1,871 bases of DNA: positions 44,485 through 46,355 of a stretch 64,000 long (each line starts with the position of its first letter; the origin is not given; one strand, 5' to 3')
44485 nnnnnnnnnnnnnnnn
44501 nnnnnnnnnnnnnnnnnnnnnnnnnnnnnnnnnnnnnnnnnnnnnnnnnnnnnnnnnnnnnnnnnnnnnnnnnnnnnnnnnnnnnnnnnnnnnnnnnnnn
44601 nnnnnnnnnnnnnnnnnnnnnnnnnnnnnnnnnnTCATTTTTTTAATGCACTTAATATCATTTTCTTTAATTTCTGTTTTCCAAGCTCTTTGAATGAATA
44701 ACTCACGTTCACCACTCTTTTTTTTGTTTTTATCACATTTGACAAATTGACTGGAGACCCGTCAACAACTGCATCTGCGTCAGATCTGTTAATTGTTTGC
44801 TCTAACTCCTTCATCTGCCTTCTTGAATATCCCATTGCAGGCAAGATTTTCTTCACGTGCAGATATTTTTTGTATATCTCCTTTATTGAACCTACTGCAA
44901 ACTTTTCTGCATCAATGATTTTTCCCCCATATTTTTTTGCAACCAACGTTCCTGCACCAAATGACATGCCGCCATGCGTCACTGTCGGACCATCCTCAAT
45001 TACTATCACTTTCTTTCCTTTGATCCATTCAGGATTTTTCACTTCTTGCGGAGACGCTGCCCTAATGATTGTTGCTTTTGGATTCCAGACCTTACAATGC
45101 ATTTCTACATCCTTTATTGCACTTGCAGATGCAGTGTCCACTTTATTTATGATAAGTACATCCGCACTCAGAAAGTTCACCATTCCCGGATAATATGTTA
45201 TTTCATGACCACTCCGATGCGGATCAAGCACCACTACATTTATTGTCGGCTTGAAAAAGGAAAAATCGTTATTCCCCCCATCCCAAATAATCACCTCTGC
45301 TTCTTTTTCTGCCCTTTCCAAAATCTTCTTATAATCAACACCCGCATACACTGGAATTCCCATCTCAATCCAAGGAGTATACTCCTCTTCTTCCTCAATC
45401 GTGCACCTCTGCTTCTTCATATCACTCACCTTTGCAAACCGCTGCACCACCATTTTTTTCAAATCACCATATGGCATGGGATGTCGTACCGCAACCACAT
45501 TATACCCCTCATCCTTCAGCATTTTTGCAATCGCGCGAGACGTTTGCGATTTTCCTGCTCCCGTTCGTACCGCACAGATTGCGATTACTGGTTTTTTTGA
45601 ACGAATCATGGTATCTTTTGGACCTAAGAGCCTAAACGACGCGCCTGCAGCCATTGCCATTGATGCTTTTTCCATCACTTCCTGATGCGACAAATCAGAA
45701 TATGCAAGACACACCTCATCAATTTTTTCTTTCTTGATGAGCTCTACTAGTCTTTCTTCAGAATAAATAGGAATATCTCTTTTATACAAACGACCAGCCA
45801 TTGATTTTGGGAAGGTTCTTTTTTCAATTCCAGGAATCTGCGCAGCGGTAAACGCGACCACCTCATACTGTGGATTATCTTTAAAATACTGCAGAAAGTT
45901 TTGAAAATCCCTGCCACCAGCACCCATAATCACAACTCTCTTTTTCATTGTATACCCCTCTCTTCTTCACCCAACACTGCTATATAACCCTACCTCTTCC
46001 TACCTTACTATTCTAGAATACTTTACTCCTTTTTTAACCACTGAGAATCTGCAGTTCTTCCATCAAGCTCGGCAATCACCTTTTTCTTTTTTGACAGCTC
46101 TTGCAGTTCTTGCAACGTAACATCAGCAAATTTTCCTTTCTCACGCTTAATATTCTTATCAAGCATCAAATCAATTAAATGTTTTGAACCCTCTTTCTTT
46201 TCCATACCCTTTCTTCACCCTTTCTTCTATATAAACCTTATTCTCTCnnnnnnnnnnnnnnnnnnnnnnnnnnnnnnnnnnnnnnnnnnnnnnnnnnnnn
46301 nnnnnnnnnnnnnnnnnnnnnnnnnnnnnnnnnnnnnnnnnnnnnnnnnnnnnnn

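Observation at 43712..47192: Divergent transcarbamylase + COG2403 GTPase-like protein + carbamate kinase module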

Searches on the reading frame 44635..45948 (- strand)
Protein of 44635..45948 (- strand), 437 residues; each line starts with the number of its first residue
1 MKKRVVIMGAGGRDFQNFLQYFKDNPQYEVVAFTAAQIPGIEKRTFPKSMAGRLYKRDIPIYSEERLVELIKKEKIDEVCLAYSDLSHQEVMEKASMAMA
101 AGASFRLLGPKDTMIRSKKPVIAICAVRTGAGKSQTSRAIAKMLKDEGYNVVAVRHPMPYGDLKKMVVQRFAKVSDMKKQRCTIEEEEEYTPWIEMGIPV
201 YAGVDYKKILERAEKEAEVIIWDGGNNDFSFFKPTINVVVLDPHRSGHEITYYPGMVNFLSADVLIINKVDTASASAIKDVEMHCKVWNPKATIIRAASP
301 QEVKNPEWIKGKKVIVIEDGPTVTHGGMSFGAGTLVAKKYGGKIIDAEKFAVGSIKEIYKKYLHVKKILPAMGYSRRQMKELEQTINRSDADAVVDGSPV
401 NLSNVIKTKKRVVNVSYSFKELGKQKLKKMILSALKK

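Call 7: search_protein_families(library=pfam, proteins=[window:44635-45948:-], max_evalue=0.01)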
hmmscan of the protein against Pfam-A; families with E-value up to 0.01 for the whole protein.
window:44635-45948:- (437 aa): 5 families
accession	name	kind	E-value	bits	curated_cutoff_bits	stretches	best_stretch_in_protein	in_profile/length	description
PF01408.29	GFO_IDH_MocA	-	3.8e-05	24.8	24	1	4-95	2-82/120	Oxidoreductase family, NAD-binding Rossmann fold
PF03698.18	UPF0180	-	0.0015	19.1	25.4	0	139-168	11-40/77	Uncharacterised protein family (UPF0180)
PF06414.18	Zeta_toxin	-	0.0025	17.7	22.3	1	114-154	10-49/199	Zeta toxin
PF02492.25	cobW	-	0.0042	17.1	20.7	1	238-295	119-179/180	CobW/HypB/UreG, nucleotide-binding domain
PF01656.29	CbiA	-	0.005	17.2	25.4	0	122-154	1-33/125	CobQ/CobB/MinD/ParA nucleotide binding domain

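Call 8: search_protein_families(library=ncbifam, proteins=[window:44635-45948:-], max_evalue=0.01)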
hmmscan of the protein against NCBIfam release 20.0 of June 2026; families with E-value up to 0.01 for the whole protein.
window:44635-45948:- (437 aa): 2 families
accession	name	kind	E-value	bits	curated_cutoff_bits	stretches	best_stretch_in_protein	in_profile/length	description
TIGR00073.1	hypB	equivalog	0.003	17.1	121.2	1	236-299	134-197/217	hydrogenase nickel incorporation protein HypB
TIGR00064.1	ftsY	equivalog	0.0056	16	260.7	0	50-152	10-111/279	signal recognition particle-docking protein FtsY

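Call 15: search_solved_structures(query=window:44635-45948:-, show_alignments=2, max_evalue=0.01)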
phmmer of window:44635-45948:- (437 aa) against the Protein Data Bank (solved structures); distinct sequences matched with E-value up to 0.01: 1.
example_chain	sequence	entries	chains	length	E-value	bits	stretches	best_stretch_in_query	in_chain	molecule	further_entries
9sxb_A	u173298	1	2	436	0.0006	22.3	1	62-322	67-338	Cyclic 2,3-diphosphoglycerate synthetase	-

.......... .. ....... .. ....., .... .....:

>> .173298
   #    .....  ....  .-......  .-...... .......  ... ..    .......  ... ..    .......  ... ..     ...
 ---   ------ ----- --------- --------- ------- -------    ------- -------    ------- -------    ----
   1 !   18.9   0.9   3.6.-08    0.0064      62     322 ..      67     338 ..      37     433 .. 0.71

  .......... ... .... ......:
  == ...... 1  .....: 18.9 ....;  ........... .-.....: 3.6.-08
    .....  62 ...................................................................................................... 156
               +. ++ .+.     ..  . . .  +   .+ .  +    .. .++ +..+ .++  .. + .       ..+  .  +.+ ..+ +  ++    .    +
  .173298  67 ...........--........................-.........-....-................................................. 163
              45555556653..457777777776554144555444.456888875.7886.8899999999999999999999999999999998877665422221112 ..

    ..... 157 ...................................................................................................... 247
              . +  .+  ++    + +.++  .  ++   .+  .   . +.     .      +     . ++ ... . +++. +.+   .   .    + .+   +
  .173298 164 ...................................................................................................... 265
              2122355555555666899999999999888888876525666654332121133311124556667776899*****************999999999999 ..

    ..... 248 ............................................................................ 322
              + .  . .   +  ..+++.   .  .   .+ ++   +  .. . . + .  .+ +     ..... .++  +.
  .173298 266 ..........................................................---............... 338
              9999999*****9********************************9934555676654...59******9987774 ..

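Call 17: find_homologous_proteins(query=window:44635-45948:-, max_evalue=0.00001)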
Query window:44635-45948:- (437 aa): 8000 proteins with E <= 0.00001 among 8000 candidates; the best 120 are listed.
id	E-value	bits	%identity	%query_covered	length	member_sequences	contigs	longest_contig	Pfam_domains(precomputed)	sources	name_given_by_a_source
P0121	1.3e-287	971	100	100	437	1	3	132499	-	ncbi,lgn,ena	-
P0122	5.4e-188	643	64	100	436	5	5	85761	-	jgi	jgi:predicted GTPase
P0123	9.0e-187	639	65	99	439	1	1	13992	-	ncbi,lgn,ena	-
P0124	2.0e-186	638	63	98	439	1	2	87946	-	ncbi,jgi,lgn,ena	-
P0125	2.5e-186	638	62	99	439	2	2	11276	-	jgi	-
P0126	3.7e-186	637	63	99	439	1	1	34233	-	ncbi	-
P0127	2.6e-185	635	63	98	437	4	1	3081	-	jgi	-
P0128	4.1e-184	631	64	98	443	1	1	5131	-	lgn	-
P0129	1.3e-183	629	65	98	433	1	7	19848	-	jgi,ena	-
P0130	1.8e-183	628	62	99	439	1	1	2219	-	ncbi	-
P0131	4.2e-183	627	65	97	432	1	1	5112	-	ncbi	-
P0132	1.4e-182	626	61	98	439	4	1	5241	-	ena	-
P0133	5.7e-182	624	62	98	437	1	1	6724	-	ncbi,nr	ncbi:MAG: cyclic 2,3-diphosphoglycerate synthase [Candidatus Woesearchaeota archaeon]|nr:cyclic 2,3-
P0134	4.6e-181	621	64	99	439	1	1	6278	-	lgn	-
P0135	2.6e-180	618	66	94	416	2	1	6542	-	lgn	-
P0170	7.4e-174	597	60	100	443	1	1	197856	-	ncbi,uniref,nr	ncbi:cyclic 2,3-diphosphoglycerate synthase [Petrotoga sp. 9PWA.NaAc.5.4]|uniref:cyclic 2,3-diphosph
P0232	9.3e-168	577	58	98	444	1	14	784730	PF02492.26,PF02606.21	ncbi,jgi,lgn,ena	ncbi:MAG: cyclic 2,3-diphosphoglycerate synthase [Candidatus Bathyarchaeia archaeon]|jgi:predicted G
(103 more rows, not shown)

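Call 20: find_encoding_contigs(protein=P0232, flank=8000, max_places=8)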
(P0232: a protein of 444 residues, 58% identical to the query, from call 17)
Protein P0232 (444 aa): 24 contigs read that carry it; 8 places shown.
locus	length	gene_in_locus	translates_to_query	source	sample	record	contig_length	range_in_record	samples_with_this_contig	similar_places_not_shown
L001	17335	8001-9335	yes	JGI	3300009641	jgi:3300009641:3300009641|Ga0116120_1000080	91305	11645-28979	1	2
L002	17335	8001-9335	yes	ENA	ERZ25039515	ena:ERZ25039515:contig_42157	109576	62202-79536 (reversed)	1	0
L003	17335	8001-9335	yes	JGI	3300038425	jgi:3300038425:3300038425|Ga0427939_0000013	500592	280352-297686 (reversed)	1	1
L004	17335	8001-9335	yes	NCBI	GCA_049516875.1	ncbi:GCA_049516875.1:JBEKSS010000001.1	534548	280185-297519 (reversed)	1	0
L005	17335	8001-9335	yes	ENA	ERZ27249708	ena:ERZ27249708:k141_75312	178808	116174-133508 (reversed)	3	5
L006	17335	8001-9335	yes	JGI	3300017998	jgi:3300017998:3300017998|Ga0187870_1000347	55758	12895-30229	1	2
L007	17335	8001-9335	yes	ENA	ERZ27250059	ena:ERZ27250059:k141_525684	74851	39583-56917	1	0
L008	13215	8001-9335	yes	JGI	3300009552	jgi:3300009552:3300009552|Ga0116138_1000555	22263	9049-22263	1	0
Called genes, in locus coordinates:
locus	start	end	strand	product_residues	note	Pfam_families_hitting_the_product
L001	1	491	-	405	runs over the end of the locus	PF02771:Acyl-CoA_dh_N, PF02770:Acyl-CoA_dh_M, PF00441:Acyl-CoA_dh_1, PF08028:Acyl-CoA_dh_2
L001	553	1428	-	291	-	PF02754:CCG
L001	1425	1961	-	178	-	PF13237:Fer4_10 (faint), PF13183:Fer4_8, PF13187:Fer4_9, PF13534:Fer4_17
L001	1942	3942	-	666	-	PF07992:Pyr_redox_2, PF12831:FAD_oxidored (weak), PF13450:NAD_binding_8 (weak), PF00037:Fer4 (weak), PF00037:Fer4 (weak), PF14697:Fer4_21 (weak), PF12838:Fer4_7, PF13187:Fer4_9 (weak), +8 more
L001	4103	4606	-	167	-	-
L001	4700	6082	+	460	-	PF00291:PALP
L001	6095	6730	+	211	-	-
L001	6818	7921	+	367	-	PF00155:Aminotran_1_2, PF01041:DegT_DnrJ_EryC1, PF01212:Beta_elim_lyase, PF01053:Cys_Met_Meta_PP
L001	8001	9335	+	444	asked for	PF02606:LpxK (faint), PF02492:cobW (weak)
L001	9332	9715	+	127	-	PF04126:Cyclophil_like, PF18050:Cyclophil_like2 (weak)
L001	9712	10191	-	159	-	-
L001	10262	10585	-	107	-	PF03297:Ribosomal_S25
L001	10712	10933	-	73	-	PF00125:Histone (weak), PF00808:CBFD_NFYB_HMF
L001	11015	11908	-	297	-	-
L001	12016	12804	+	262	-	PF01026:TatD_DNase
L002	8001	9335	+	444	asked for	PF02606:LpxK (faint), PF02492:cobW (weak)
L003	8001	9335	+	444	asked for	PF02606:LpxK (faint), PF02492:cobW (weak)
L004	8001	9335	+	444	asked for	PF02606:LpxK (faint), PF02492:cobW (weak)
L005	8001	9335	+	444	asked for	PF02606:LpxK (faint), PF02492:cobW (weak)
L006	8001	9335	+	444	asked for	PF02606:LpxK (faint), PF02492:cobW (weak)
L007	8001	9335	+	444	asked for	PF02606:LpxK (faint), PF02492:cobW (weak)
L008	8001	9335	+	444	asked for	PF02606:LpxK (faint), PF02492:cobW (weak)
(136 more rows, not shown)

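Call 21: find_encoding_contigs(protein=P0170, flank=8000, max_places=4)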
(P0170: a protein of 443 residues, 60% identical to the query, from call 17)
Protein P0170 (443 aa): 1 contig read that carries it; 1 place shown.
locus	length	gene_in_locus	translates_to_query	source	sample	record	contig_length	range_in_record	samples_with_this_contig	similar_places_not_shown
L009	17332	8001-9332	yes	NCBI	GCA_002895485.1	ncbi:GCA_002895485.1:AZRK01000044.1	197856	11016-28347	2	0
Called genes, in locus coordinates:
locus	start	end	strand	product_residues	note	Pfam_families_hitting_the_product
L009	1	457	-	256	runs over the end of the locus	PF13244:MbhD, PF00497:SBP_bac_3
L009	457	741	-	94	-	PF03334:PhaG_MnhG_YufB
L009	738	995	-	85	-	PF04066:MrpF_PhaF (weak)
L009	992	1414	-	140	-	PF01899:MNHE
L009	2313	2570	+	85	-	PF00550:PP-binding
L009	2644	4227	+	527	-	PF06418:CTP_synth_N, PF00117:GATase, PF07722:Peptidase_C26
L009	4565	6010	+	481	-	PF00128:Alpha-amylase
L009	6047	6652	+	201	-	PF01464:SLT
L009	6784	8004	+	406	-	PF02274:ADI, PF19420:DDAH_eukar (weak)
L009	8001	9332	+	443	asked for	-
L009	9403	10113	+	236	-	-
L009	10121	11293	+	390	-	PF03816:LytR_cpsA_psr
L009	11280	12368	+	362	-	PF02687:FtsX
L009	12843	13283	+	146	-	PF00334:NDK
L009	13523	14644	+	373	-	PF00483:NTP_transferase, PF25247:LbH_GLGC (faint), PF24894:Hexapep_GlmU, PF25087:GMPPB_C (weak), PF25084:LbH_EIF2B (weak)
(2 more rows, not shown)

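Call 31: find_related_loci(query=A1, collection=genome_contigs, flank=8000)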
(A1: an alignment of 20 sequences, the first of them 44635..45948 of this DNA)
Query A1 (437 aa) in genome_contigs; peptide patterns used: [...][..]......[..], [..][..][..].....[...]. (x = any residue, [..] = any of these).
599 stretches matched a pattern (row limit reached: there are more); 593 encode a relative of the query (tblastn E <= 1e-3); the best 80 are kept; 80 distinct loci.
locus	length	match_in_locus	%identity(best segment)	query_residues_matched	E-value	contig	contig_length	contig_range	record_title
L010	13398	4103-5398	62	1-431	0e+0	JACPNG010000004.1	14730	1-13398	MAG: Candidatus Woesearchaeota archaeon isolate NC_groundwater_569_Ag_S-0.1um_31_12 S35_SO-1_scaffold_5230, whole genome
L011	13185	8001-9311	58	2-437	2e-172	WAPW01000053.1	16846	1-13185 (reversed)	MAG: Aciduliprofundum sp. isolate S145_39 k151_244589, whole genome shotgun sequence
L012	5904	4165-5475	57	2-437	2e-173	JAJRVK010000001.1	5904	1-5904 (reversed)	MAG: archaeon isolate Dive96_bin10.379 k141_53206, whole genome shotgun sequence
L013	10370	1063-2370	58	1-437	3e-169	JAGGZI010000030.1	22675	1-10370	MAG: Candidatus Aenigmatarchaeota archaeon isolate AUK200 PB_MBMC_154_c_000000000028, whole genome shotgun sequence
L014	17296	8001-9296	56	1-431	4e-169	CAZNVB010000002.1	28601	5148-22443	MAG TPA_asm: uncultured Eubacteriales bacterium isolate SRP231805_co4_44 genome assembly, contig: k141_35976, whole geno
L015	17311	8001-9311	56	2-437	8e-169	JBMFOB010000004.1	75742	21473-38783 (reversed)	MAG: Candidatus Bathyarchaeia archaeon isolate KM4338-26 NODE_4_length_75742_cov_9.115681, whole genome shotgun sequence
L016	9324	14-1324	57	2-437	8e-169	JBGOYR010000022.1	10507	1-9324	MAG: Candidatus Bathyarchaeia archaeon isolate OBJ_0618_130150_39 k141_2075442_length_10507_cov_12.0000, whole genome sh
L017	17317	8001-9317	56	1-437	3e-168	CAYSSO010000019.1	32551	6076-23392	MAG TPA_asm: uncultured Mesoaciditoga sp. isolate SRP041649_co1_67 genome assembly, contig: NODE_172_length_32551_cov_3.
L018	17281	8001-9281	58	2-427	4e-168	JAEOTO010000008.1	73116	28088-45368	MAG: Candidatus Hermodarchaeota archaeon isolate YT2_032 k127_5412119, whole genome shotgun sequence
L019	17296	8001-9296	56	1-431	9e-168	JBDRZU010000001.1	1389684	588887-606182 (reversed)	MAG: candidate division WOR-3 bacterium isolate SRBZ-2_201901_bins_139 SRBZ-2_201901_bins_139_scaffold_1, whole genome s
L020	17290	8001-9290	57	3-431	2e-167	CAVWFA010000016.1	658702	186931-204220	MAG: Candidatus Aminicenantes bacterium isolate MFD00905.bin.2.185 genome assembly, contig: contig_5231, whole genome sh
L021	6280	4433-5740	57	3-437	1e-168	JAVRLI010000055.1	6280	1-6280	MAG: Thermoplasmatota archaeon isolate TVZ.SD19.224 Thermoplasmatota_4_MX3.84_3466_6420_8.476402, whole genome shotgun s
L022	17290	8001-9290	55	3-431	7e-167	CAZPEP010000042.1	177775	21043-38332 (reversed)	MAG TPA_asm: uncultured Eubacteriales bacterium isolate binchicken_co255_216 genome assembly, contig: k141_2325116, whol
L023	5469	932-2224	56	2-431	1e-169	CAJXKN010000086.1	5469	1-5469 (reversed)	MAG TPA_asm: uncultured Caldiserica bacterium isolate SRR4023290_bin.14_MetaBAT_v2.12.1_MAG genome assembly, contig: NOD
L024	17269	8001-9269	58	1-422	6e-167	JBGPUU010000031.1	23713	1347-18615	MAG: Candidatus Methanoperedens sp. isolate OBJ1_062018_110_35 k141_729378_length_23713_cov_50.8317, whole genome shotgu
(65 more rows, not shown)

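Call 58: find_encoding_contigs(protein=P0121, flank=1000, max_places=3)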
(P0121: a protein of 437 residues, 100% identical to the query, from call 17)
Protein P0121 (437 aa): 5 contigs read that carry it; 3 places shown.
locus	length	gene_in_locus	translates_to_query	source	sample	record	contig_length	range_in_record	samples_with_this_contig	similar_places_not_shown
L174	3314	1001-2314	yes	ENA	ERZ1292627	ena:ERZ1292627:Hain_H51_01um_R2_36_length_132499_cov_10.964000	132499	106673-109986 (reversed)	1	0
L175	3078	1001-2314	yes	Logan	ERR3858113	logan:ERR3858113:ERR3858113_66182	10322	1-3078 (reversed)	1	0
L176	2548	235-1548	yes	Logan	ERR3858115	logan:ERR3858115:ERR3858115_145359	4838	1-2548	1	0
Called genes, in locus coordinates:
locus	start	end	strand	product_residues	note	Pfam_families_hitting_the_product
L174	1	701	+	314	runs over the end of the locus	PF00696:AA_kinase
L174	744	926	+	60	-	-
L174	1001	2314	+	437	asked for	-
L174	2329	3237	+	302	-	PF02729:OTCace_N, PF00185:OTCace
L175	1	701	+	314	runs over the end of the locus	PF00696:AA_kinase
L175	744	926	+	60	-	-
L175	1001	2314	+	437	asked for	-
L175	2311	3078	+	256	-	?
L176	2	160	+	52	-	?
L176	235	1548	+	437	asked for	-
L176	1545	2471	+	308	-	PF02729:OTCace_N, PF00185:OTCace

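Call 64: predict_structure(alignment_id=A2)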
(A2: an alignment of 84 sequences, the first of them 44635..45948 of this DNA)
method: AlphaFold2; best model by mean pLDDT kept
length: 437 residues; sequences in the alignment: 84
mean_pLDDT: 92.9   pTM: 0.90
mean pLDDT of the five models: 92.9, 91.8, 91.8, 90.3, 88.9
residues with pLDDT >= 90: 347; 70-90: 87; 50-70: 3; < 50: 0
segments of 3 or more residues with pLDDT < 50: none
pLDDT, mean of each block of 10 residues (from residue 1): 92 92 97 83 88 94 94 98 93 97 97 97 96 94 97 87 89 91 82 94 95 98 89 97 96 96 97 97 98 96 93 95 88 95 96 91 92 80 94 90 85 92 91 92
secondary structure, 60 per line:
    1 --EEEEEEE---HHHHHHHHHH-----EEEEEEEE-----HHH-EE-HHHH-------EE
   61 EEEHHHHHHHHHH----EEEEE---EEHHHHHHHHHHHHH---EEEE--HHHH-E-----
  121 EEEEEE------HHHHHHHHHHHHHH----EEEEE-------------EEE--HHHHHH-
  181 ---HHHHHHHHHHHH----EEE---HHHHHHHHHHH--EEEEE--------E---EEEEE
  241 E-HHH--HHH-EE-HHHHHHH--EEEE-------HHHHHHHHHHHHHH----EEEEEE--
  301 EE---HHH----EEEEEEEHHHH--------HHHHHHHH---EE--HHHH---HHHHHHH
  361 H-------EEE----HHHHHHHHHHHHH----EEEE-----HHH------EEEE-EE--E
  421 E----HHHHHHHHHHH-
elements in order: E3-9 H13-22 E28-35 H48-51 E59-63 H64-73 E78-82 H88-100 E104-107 H110-113 E121-126 H133-146 E151-155 E169-171 H174-179 H184-195 E200-202 H206-216 E219-223 E236-241 H255-261 E264-267 H275-288 E293-298 E313-319 H320-323 H332-339 H347-350 H354-361 E369-371 H376-388 E393-396 E411-414 H426-436

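Call 67: fold_search(model_id=the predicted structure, library=pdb)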
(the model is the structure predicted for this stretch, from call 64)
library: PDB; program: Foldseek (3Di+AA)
matches with E <= 10: 1256; with E <= 0.001: 28
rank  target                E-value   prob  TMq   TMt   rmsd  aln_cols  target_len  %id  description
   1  8ork                  4.8e-17  1.00  0.43  0.41  16.4       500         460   17  cyclic 2,3-diphosphoglycerate synthetase from the hyperthermophilic archaeon Methanothermus fervidus (released 2023-12-06)
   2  8oru_AAA              1.8e-16  1.00  0.46  0.44  16.1       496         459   16  cyclic 2,3-diphosphoglycerate synthetase from the hyperthermophilic archaeon Methanothermus fervidus bound to 2,3-di (released 2023-12-06)
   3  4ehx                  4.2e-08  1.00  0.42  0.56   7.1       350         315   14  Crystal structure of LpxK from Aquifex aeolicus at 1.9 angstrom resolution (released 2012-08-29)
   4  4lkv_B                1.0e-07  1.00  0.43  0.58   8.1       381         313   14  Determinants of lipid substrate and membrane binding for the tetraacyldisaccharide-1-phosphate 4 -kinase LpxK (released 2014-07-09)
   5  4ehw                  3.9e-07  1.00  0.43  0.58   8.0       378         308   14  Crystal structure of LpxK from Aquifex aeolicus at 2.3 angstrom resolution (released 2012-08-29)
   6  4lkv_C                1.4e-06  1.00  0.43  0.57   6.4       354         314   15  Determinants of lipid substrate and membrane binding for the tetraacyldisaccharide-1-phosphate 4 -kinase LpxK (released 2014-07-09)
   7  2hf8_A                2.4e-05  1.00  0.29  0.56   5.0       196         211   19  Crystal structure of HypB from Methanocaldococcus jannaschii in the triphosphate form, in complex with zinc (released 2006-07-04)
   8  2hf8_B                1.2e-04  1.00  0.29  0.57   4.9       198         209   18  Crystal structure of HypB from Methanocaldococcus jannaschii in the triphosphate form, in complex with zinc (released 2006-07-04)
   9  2wsm_A                1.4e-04  1.00  0.28  0.55   9.8       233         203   16  Crystal structure of Hydrogenase Maturation Factor HypB From Archaeoglobus Fulgidus (released 2010-09-22)
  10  5l3r_C                2.2e-04  1.00  0.27  0.42  11.3       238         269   16  Structure of the GTPase heterodimer of chloroplast SRP54 and FtsY from Arabidopsis thaliana (released 2016-06-08)
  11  8hrt_D                2.3e-04  0.99  0.18  0.22  11.9       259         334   18  Crystal structure of glyceraldehyde-3-phosphate dehydrogenase from Corynebacterium glutamicum ATCC13032 (L36S/T37K/F10 (released 2023-12-06)
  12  2c03_B                2.6e-04  1.00  0.27  0.38  12.7       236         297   15  GDP COMPLEX OF SRP GTPASE FFH NG DOMAIN (released 2007-02-13)
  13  8wwz                  2.8e-04  1.00  0.19  0.25  13.1       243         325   16  Crystal structure of Bacillus subtilis glyceraldehyde-3-phosphate dehydrogenase GapB (released 2024-10-02)
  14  1j8m                  2.9e-04  1.00  0.26  0.37   6.1       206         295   17  Signal Recognition Particle conserved GTPase domain from A. ambivalens (released 2001-06-13)
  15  5l3r_A                2.9e-04  1.00  0.27  0.42  11.1       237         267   16  Structure of the GTPase heterodimer of chloroplast SRP54 and FtsY from Arabidopsis thaliana (released 2016-06-08)
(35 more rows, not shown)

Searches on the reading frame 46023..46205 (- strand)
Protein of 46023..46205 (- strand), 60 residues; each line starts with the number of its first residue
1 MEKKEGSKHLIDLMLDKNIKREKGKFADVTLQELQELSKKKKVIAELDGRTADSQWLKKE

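Call 7: search_protein_families(library=pfam, proteins=[window:46023-46205:-], max_evalue=0.01)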
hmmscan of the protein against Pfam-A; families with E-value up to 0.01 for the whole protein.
window:46023-46205:- (60 aa): 0 families

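Call 8: search_protein_families(library=ncbifam, proteins=[window:46023-46205:-], max_evalue=0.01)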
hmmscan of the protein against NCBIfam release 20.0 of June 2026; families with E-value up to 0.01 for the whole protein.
window:46023-46205:- (60 aa): 0 families
